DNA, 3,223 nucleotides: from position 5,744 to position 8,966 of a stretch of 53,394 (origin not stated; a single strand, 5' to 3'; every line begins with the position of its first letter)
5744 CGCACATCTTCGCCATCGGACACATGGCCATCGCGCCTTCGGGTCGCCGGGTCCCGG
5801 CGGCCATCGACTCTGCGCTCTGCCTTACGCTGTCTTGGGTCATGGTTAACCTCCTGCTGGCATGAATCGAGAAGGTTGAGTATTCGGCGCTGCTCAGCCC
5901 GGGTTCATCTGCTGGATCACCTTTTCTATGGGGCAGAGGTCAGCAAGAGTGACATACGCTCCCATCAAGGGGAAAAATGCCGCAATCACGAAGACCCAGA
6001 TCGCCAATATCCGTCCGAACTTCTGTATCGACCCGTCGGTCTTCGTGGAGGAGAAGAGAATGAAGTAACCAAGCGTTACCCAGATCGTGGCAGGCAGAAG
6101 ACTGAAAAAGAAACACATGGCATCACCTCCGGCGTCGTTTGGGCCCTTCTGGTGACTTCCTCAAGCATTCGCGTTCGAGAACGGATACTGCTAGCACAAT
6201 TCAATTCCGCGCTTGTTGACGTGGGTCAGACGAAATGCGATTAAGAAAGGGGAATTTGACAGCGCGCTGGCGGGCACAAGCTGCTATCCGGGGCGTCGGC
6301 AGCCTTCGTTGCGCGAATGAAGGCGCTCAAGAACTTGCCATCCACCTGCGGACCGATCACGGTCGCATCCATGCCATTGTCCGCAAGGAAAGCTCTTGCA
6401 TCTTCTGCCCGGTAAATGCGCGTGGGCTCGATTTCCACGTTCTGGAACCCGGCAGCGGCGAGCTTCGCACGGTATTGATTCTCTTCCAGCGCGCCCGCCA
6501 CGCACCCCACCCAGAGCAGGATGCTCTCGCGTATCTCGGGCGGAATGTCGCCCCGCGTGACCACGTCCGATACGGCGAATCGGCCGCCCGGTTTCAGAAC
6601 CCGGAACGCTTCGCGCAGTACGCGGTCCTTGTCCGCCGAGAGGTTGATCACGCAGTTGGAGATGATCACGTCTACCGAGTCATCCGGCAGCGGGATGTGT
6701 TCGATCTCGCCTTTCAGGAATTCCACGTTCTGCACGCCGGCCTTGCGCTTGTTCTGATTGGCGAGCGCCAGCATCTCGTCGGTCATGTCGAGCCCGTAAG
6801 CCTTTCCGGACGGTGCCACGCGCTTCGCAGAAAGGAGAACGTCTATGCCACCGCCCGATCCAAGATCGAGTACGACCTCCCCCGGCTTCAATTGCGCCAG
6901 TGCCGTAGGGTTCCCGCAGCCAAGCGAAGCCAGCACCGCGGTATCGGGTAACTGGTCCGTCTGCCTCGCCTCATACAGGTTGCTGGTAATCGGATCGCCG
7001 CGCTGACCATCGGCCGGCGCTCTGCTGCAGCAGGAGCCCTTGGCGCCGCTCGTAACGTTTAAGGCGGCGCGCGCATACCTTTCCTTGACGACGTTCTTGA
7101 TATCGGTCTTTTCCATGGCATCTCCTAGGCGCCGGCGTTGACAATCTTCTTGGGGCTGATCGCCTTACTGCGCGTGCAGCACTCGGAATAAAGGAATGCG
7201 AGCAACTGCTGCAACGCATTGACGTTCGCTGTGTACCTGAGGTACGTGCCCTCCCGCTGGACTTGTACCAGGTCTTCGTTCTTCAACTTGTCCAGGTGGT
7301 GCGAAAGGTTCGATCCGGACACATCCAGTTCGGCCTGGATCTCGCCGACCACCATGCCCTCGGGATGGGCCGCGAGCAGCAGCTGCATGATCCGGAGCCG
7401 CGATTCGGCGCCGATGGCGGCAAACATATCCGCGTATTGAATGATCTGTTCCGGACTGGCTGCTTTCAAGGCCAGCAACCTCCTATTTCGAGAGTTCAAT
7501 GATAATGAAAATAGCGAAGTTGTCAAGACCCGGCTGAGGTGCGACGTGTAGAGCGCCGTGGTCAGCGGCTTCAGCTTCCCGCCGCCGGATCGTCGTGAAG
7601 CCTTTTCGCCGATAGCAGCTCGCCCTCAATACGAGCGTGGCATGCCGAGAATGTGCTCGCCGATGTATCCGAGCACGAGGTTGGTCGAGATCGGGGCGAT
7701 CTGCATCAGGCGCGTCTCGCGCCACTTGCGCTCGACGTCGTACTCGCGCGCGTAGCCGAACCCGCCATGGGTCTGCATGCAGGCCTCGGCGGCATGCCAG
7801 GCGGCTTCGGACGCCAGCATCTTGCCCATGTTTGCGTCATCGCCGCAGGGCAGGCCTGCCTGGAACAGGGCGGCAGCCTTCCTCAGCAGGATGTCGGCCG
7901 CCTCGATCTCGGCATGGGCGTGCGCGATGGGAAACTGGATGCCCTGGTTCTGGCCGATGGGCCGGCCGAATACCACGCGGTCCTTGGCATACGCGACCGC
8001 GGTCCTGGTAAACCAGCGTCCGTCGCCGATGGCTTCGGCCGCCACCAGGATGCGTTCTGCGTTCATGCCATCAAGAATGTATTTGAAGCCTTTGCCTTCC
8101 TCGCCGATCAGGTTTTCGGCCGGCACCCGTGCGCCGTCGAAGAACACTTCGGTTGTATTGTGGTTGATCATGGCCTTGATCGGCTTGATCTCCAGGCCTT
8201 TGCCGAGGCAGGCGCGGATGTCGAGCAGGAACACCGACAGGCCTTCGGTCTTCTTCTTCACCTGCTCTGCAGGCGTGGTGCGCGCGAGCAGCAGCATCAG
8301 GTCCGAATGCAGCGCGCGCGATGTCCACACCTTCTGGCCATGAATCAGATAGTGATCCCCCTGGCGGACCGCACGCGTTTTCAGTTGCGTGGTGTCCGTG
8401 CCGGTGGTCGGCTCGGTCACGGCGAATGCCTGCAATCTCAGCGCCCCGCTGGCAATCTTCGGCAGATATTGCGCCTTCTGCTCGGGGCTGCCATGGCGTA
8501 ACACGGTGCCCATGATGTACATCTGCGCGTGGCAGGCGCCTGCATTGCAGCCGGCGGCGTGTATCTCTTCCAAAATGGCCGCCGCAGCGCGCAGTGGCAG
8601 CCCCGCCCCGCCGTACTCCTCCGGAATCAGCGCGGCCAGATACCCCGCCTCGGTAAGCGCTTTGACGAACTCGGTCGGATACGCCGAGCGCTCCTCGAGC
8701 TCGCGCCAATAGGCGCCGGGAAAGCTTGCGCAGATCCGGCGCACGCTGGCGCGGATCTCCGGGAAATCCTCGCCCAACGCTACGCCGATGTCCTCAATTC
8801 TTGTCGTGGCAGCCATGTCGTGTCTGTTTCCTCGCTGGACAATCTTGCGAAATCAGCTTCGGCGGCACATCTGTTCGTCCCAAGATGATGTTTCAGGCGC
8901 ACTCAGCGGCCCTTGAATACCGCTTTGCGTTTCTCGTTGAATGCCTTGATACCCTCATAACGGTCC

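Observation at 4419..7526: ArsR-gated arsM module carrying two mini membrane proteins and a membrane-anchored pentahaem cytochrome c on a low-GC island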

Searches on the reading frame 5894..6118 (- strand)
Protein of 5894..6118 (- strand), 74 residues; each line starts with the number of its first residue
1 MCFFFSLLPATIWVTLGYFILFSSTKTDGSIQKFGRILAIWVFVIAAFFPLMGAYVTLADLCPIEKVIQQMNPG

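Call 3: search_protein_families(library=pfam, proteins=[window:5894-6118:-], max_evalue=0.1)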
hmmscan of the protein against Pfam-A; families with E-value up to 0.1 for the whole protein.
window:5894-6118:- (74 aa): 0 families

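Call 4: search_protein_families(library=ncbifam, proteins=[window:5894-6118:-], max_evalue=0.1)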
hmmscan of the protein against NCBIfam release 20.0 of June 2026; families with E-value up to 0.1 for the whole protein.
window:5894-6118:- (74 aa): 0 families

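Call 42: find_homologous_proteins(query=window:5894-6118:-, max_evalue=0.01)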
Query window:5894-6118:- (74 aa): 314 proteins with E <= 0.01 among 314 candidates; the best 120 are listed.
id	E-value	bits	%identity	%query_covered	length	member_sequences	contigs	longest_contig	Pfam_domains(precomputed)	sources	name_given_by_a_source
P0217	3.3e-41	156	97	100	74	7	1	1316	-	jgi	-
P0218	6.9e-38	145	92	100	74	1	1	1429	-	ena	-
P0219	1.3e-37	145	86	100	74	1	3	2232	-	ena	-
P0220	2.9e-37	143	86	100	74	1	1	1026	-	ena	-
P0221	5.0e-37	143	91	100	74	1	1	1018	-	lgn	-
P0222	1.9e-36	141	88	100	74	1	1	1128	-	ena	-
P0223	1.8e-35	138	81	100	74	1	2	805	-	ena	-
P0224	1.9e-35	138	88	97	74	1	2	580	-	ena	-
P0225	2.1e-35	138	84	100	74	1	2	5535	-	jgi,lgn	-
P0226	4.0e-35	137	82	100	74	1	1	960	-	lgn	-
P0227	4.5e-35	137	84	100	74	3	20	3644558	-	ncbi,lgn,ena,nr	ncbi:MAG: hypothetical protein JSW36_17440 [Burkholderiales bacterium]|nr:MAG: hypothetical protein 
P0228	6.8e-35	136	81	100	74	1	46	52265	-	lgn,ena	-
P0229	9.8e-35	135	84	100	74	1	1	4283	-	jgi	-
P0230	1.0e-34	135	81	100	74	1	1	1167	-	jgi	-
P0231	1.7e-34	135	84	100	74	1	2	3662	-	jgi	-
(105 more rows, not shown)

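Call 43: find_encoding_contigs(protein=P0227, flank=6000, max_places=4)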
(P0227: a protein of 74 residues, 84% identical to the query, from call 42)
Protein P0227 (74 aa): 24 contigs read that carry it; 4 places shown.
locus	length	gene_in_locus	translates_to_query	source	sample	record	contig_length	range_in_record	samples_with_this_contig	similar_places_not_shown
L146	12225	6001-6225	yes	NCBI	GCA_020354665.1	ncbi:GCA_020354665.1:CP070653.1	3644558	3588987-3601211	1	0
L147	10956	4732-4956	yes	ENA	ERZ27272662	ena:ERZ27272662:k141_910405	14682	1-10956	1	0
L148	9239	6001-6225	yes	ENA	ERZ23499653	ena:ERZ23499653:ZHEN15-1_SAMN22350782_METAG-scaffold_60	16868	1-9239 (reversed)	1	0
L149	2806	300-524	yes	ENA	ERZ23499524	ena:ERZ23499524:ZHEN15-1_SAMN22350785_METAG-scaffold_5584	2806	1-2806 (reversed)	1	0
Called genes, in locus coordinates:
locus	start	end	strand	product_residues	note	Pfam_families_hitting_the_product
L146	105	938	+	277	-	PF05023:Phytochelatin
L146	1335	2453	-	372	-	PF07690:MFS_1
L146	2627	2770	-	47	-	-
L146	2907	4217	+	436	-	PF16868:NMT1_3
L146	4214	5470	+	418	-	-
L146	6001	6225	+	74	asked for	-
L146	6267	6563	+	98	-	-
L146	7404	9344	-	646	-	PF00999:Na_H_Exchanger, PF02254:TrkA_N, PF27452:KefB_C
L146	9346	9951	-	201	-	PF02525:Flavodoxin_2, PF03358:FMN_red (weak)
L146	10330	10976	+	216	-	PF01513:NAD_kinase, PF00781:DAGK_cat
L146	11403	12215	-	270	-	PF00303:Thymidylat_synt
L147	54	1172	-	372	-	PF07690:MFS_1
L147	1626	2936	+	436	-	PF16868:NMT1_3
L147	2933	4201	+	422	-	-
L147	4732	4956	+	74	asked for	-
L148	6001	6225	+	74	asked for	-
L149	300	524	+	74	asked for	-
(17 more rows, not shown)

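Call 44: find_encoding_contigs(protein=P0228, flank=6000, max_places=5)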
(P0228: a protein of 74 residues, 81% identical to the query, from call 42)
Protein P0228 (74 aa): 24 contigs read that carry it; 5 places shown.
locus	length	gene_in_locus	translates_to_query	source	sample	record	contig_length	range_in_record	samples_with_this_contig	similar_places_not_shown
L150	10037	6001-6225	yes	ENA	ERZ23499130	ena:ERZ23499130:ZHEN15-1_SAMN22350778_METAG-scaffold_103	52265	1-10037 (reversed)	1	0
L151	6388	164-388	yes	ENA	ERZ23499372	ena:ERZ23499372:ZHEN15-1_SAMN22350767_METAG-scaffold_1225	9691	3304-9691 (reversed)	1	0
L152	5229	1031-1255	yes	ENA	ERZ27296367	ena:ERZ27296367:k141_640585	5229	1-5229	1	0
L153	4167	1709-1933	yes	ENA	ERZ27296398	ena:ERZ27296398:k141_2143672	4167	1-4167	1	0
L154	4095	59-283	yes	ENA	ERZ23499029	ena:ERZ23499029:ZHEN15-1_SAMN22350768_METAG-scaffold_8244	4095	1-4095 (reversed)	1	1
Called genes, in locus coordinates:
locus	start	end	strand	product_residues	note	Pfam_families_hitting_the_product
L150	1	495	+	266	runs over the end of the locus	PF13103:TonB_2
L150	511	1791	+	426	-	PF04052:TolB_N, PF00930:DPPIV_N (faint), PF26550:Tricorn_2nd, PF07676:PD40, PF07676:PD40, PF26549:Tricorn_N (weak), PF07676:PD40, PF26549:Tricorn_N, +2 more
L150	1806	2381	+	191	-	PF00691:OmpA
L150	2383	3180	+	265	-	PF13424:TPR_12 (faint), PF13428:TPR_14 (faint), PF16331:TolA_bind_tri, PF13176:TPR_7 (faint), PF13525:YfiO (weak), PF13432:TPR_16 (weak), PF14559:TPR_19 (weak), PF13174:TPR_6 (weak), +2 more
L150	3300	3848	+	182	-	PF06508:QueC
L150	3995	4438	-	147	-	PF04828:GFA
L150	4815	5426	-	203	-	PF00571:CBS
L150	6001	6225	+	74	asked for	-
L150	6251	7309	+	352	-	PF14522:Cytochrome_C7 (faint), PF13435:Cytochrome_C554 (faint)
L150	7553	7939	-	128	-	PF11142:DUF2917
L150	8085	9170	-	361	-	PF12697:Abhydrolase_6, PF00561:Abhydrolase_1, PF12146:Hydrolase_4, PF00196:GerE, PF08281:Sigma70_r4_2 (weak)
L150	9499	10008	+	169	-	PF00210:Ferritin, PF02915:Rubrerythrin (weak), PF09537:DUF2383 (faint), PF22277:EncFtn-like (weak), PF02915:Rubrerythrin (weak)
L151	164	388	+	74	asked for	-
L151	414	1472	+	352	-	PF14522:Cytochrome_C7 (faint), PF13435:Cytochrome_C554 (faint)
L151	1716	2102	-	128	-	PF11142:DUF2917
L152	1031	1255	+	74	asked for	-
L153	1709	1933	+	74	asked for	-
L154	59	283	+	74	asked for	-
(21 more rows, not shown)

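Call 82: search_protein_families(library=pfam, alignment_id=A5, max_evalue=1)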
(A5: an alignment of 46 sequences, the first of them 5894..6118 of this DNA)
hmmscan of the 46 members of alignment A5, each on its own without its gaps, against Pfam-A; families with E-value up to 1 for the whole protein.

A. member 1, window:5894-6118:- (74 aa): 1 family
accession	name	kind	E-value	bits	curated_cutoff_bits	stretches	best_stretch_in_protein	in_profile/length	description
PF01529.25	DHHC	-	0.4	11.2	28.7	1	1-61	52-117/133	DHHC palmitoyltransferase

B. families by the number of members that match (of 46 scanned): 17 families
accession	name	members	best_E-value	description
PF23997.1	DUF7315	9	0.045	Domain of unknown function (DUF7315)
PF06979.18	TMEM70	6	0.28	TMEM70/TMEM186/TMEM223 protein family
PF14325.12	DUF4383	3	0.0058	Domain of unknown function (DUF4383)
PF14333.11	DUF4389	3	0.032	Domain of unknown function (DUF4389)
PF01529.25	DHHC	3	0.1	DHHC palmitoyltransferase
PF12730.13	ABC2_membrane_4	2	0.065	ABC-2 family transporter protein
PF07274.17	DUF1440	2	0.17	Protein of unknown function (DUF1440)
PF11127.14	YgaP-like_TM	2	0.31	Inner membrane protein YgaP-like, transmembrane domain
PF08627.16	CRT-like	1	0.064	CRT-like, chloroquine-resistance transporter-like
PF04893.22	Yip1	1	0.07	Yip1 domain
PF13520.12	AA_permease_2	1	0.073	Amino acid permease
PF25612.1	DUF7940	1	0.082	Family of unknown function (DUF7940)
PF05767.17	Pox_A14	1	0.12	Poxvirus virion envelope protein A14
PF01040.23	UbiA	1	0.14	UbiA prenyltransferase family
PF06711.16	DUF1198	1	0.18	Protein of unknown function (DUF1198)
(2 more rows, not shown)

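Call 96: search_dna_similar(query=window:5894-6118:-, collection=plasmids, mode=protein, max_rows=10, max_evalue=0.001)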
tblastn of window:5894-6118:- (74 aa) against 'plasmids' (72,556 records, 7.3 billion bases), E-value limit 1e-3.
No match.

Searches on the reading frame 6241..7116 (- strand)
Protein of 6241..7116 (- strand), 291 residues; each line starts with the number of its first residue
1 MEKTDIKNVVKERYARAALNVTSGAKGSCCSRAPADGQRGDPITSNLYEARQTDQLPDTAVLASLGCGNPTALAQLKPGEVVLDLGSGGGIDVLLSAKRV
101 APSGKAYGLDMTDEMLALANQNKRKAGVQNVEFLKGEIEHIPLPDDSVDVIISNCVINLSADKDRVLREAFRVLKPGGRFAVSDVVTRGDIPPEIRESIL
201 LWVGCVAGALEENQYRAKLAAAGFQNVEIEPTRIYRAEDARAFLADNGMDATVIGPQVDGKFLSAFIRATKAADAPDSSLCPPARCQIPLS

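Call 3: search_protein_families(library=pfam, proteins=[window:6241-7116:-], max_evalue=0.1)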
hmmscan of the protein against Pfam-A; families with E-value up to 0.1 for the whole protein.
window:6241-7116:- (291 aa): 23 families
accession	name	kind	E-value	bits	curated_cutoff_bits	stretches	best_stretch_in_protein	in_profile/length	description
PF13847.12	Methyltransf_31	-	8.7e-37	126.5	27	1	77-216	2-138/145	Methyltransferase domain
PF08241.18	Methyltransf_11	-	9.9e-24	84.2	21.2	1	83-181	1-94/95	Methyltransferase domain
PF13649.12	Methyltransf_25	-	3.6e-22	79.3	27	1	82-178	1-97/97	Methyltransferase domain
PF01209.24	Ubie_methyltran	-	1.4e-19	70.8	20.1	1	75-183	44-152/233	ubiE/COQ5 methyltransferase family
PF08242.18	Methyltransf_12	-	1.7e-13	51.5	30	1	83-180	1-98/98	Methyltransferase domain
PF13489.12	Methyltransf_23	-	3.7e-10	40.2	27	1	73-206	17-136/164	Methyltransferase domain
PF05148.21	Methyltransf_8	-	1.1e-07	32.4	27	1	135-188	110-162/219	Hypothetical methyltransferase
PF06325.19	PrmA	-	1.1e-06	28.8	22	1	75-186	158-262/296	Ribosomal protein L11 methyltransferase (PrmA)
PF01135.25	PCMT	-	1.4e-06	28.7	20.3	1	72-138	67-133/210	Protein-L-isoaspartate(D-aspartate) O-methyltransferase (PCMT)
PF05175.20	MTS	-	2.7e-06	27.6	23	1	79-182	32-138/170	Methyltransferase small domain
PF20922.3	Anamorsin_N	-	1.7e-05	25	27.1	1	131-188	36-93/163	Anamorsin, N-terminal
PF01170.24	UPF0020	-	4.6e-05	23.7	22.3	1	103-154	76-128/197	RMKL-like, methyltransferase domain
PF01728.25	FtsJ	-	0.00049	20.5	24.1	1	76-244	19-176/181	FtsJ-like methyltransferase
PF02527.21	GidB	-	0.002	18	27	1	46-161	20-129/184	rRNA small subunit methyltransferase G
PF24675.1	NpmA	-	0.0026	17.5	60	1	79-143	24-91/214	16S rRNA (adenine(1408)-N(1))-methyltransferase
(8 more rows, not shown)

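Call 4: search_protein_families(library=ncbifam, proteins=[window:6241-7116:-], max_evalue=0.1)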
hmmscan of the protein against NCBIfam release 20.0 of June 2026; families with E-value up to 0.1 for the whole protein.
window:6241-7116:- (291 aa): 71 families (the best 25 are shown)
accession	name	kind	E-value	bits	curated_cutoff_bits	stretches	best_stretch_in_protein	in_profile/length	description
NF008823.0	PRK11873.1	subfamily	8.5e-110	366.5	263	1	2-273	3-269/272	arsenite methyltransferase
NF041537.1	ArsM_AhpD_UU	exception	4.1e-54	183.7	510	1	3-229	10-227/345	arsenite methyltransferase/AhpD domain selenoprotein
NF047649.1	MTase_UXPK_star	exception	3.5e-52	177.2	460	1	2-230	9-229/283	methyltransferase/UXPK-star double selenoprotein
NF041536.1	ArsM_DUF2284_UU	exception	1.4e-49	168.7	575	1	43-229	41-227/459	arsenite methyltransferase/DUF2284 domain selenoprotein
NF040538.1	methyl_ArsM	equivalog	6.1e-45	153.9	500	2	142-230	165-256/356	arsinothricin biosynthesis methyltransferase ArsM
NF038099.1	AsSugarArsM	exception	6e-32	111.1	400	1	58-247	38-236/321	arsenosugar biosynthesis arsenite methyltransferase ArsM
NF045667.1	MTase_DVU1556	equivalog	3.1e-28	98.7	155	1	72-230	16-166/213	DVU_1556 family methyltransferase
NF040539.1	AST_met_ArsM_2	exception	1.2e-22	81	240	1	79-230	57-211/262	putative arsinothricin biosynthesis methyltransferase ArsM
TIGR02072.1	BioC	equivalog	3.5e-18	66.3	184.95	1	80-187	36-137/244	malonyl-ACP O-methyltransferase BioC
NF001244.0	PRK00216.1-5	equivalog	8.8e-18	64.4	216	1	74-189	44-160/236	bifunctional demethylmenaquinone methyltransferase/2-methoxy-6-polyprenyl-1,4-benzoquinol methylase UbiE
NF001240.0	PRK00216.1-1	equivalog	1e-17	64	378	1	73-183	58-169/251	bifunctional demethylmenaquinone methyltransferase/2-methoxy-6-polyprenyl-1,4-benzoquinol methylase UbiE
TIGR01934.1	MenG_MenH_UbiE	subfamily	3.2e-17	62.6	158.35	1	74-187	35-146/223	ubiquinone/menaquinone biosynthesis methyltransferase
NF052510.1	methyltran_MpqE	exception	5.2e-16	58.7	335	1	73-182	41-151/234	methyl-plastoquinone biosynthesis methyltransferase MpqE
TIGR02752.1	MenG_heptapren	equivalog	3.4e-15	56.2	419.85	1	75-182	42-149/231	demethylmenaquinone methyltransferase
NF043040.1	corrin_prot_MT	hypoth_equivalog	8.4e-15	54.8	180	1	74-189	36-154/216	corrinoid protein-associated methyltransferase CpaM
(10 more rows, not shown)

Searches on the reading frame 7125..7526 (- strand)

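Call 3: search_protein_families(library=pfam, proteins=[window:7125-7526:-], max_evalue=0.1)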
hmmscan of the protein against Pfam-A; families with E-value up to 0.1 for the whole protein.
window:7125-7526:- (133 aa): 17 families
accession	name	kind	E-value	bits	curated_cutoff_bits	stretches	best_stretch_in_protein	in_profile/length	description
PF12840.13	HTH_20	-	4e-11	43.1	27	1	41-89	4-50/51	Helix-turn-helix domain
PF01022.26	HTH_5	-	2.5e-10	40.5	22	1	41-88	2-46/47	Bacterial regulatory protein, arsR family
PF24038.1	DUF7347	-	3.7e-06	27.5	27.6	1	32-99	2-69/77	Domain of unknown function (DUF7347)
PF12802.13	MarR_2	-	1.5e-05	25.5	27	1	50-93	13-56/61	MarR family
PF20024.5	DUF6432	-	1.8e-05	25.3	29.6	1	43-98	14-69/97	Family of unknown function (DUF6432)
PF13601.12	HTH_34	-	0.001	19.6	27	1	43-91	2-48/80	Winged helix DNA-binding domain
PF09339.16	HTH_IclR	-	0.0016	18.6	22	1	50-89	11-50/52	IclR helix-turn-helix domain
PF22979.2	HTH_69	-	0.004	17.5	27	1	45-98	14-68/69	Winged helix-turn-helix domain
PF13412.12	HTH_24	-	0.0068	16.4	21.9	1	42-87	4-47/48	Winged helix-turn-helix DNA-binding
PF23258.1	DUF7072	-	0.008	15.9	27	0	28-64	19-58/66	Domain of unknown function (DUF7072)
PF08279.18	HTH_11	-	0.016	15.5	25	1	43-84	2-41/55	HTH domain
PF02082.26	Rrf2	-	0.025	15.2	30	1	45-91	10-57/132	Iron-dependent Transcriptional regulator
PF01047.28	MarR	-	0.025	14.9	24.6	1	51-91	11-51/59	MarR family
PF17778.7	BLACT_WH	-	0.043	14.2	22.8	0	73-90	24-41/46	Beta-lactamase associated winged helix domain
PF01978.25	TrmB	-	0.043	14.1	25.6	1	56-100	21-64/68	Sugar-specific transcriptional regulator TrmB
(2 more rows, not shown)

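Call 4: search_protein_families(library=ncbifam, proteins=[window:7125-7526:-], max_evalue=0.1)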
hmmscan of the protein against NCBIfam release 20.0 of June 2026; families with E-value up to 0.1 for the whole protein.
window:7125-7526:- (133 aa): 11 families
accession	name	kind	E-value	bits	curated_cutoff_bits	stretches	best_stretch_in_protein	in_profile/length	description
NF033788.1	HTH_metalloreg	subfamily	1.7e-18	66.2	55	1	32-109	2-77/77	metalloregulator ArsR/SmtB family transcription factor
NF041413.1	ArsR_Rv2640c_fam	equivalog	2.1e-14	53.9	155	1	26-117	27-118/118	Rv2640c family ArsR-like transcriptional regulator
NF033789.1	repress_SdpR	subfamily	3.1e-14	52.6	100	1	34-113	1-77/79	autorepressor SdpR family transcription factor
NF045707.1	Dbac_1936_reg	equivalog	3.2e-09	36.7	115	1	32-108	8-81/99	ArsR/SmtB-type metalloregulator TsoR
NF040642.1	sulf_sens_BigR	equivalog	1e-06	28.7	155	1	41-118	20-94/95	sulfite-sensing transcriptional repressor BigR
NF007528.0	PRK10141.1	subfamily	5.7e-05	22.9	97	1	30-99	5-72/117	metalloregulator ArsR/SmtB family transcription factor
NF047906.1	CdPbTransRegCmtR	equivalog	0.00017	21.4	150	1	38-111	18-88/104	Cd(II)/Pb(II)-sensing metalloregulatory transcriptional regulator CmtR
NF053755.1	MsvR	equivalog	0.0046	16.7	220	1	34-91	6-60/236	transcriptional factor MsvR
TIGR01884.1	cas_HTH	subfamily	0.013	14.9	60.2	1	47-91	145-190/202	CRISPR-associated CARF protein Csa3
NF053606.1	Sta1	subfamily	0.024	14.8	80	1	42-93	21-70/100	Sta1 family transcriptional regulator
NF005061.0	PRK06474.1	equivalog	0.075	12.9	121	1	42-94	12-64/178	hypothetical protein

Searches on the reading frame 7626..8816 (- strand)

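Call 3: search_protein_families(library=pfam, proteins=[window:7626-8816:-], max_evalue=0.1)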
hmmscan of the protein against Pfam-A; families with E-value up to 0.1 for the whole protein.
window:7626-8816:- (396 aa): 4 families
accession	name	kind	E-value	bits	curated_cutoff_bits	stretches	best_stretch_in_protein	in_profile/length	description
PF00441.29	Acyl-CoA_dh_1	-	3.4e-37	128.3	22.4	1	241-374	1-134/150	Acyl-CoA dehydrogenase, C-terminal domain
PF02771.21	Acyl-CoA_dh_N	-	4.5e-24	85.4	22.9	1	20-124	6-112/113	Acyl-CoA dehydrogenase, N-terminal domain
PF02770.24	Acyl-CoA_dh_M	-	1.3e-17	64.1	33.3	1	130-227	1-95/97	Acyl-CoA dehydrogenase, middle domain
PF08028.16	Acyl-CoA_dh_2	-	1.2e-14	55.1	22.7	1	257-372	2-127/134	Acyl-CoA dehydrogenase, C-terminal domain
